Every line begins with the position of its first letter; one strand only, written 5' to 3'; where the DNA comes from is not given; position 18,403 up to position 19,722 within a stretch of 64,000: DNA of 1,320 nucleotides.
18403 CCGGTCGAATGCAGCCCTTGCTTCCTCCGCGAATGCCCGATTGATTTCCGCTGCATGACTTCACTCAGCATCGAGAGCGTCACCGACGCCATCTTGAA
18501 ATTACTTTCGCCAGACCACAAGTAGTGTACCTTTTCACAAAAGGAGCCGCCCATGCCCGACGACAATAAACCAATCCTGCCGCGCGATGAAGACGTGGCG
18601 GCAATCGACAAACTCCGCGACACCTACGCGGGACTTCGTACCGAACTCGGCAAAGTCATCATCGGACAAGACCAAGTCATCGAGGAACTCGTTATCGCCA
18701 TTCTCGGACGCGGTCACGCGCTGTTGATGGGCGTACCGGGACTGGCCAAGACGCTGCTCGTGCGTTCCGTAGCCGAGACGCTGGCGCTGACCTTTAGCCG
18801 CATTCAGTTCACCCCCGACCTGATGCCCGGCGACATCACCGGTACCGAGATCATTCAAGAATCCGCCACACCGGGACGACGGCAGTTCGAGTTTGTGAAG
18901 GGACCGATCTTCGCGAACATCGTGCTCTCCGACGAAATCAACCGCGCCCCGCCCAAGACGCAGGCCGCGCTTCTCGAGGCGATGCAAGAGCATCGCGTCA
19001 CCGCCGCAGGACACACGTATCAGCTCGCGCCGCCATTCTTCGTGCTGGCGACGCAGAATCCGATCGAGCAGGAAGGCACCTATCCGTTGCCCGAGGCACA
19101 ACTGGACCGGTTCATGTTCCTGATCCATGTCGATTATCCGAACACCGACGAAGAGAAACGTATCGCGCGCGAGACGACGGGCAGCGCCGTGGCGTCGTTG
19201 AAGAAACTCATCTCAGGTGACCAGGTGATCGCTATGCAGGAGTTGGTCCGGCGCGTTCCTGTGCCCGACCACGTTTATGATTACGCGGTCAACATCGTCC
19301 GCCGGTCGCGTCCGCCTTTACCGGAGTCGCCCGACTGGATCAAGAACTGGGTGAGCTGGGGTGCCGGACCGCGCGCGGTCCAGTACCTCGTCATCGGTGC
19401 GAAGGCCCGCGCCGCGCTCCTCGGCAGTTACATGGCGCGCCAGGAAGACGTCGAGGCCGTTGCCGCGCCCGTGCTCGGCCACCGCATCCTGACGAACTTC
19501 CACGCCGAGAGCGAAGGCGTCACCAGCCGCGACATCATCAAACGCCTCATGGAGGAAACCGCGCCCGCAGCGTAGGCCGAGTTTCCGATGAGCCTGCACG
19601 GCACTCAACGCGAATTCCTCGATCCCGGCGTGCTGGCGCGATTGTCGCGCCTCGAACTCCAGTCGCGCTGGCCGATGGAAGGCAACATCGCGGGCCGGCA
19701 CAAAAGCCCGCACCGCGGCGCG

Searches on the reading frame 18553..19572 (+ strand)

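Call 87: search_protein_families(library=padloc, proteins=[window:18553-19572:+], max_evalue=0.001)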
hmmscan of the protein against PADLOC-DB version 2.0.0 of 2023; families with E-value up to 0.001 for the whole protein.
window:18553-19572:+ (340 aa): 1 family
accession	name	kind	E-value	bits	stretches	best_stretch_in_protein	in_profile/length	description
PDLC03838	DolB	-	0.00039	17.8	0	27-87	132-200/375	-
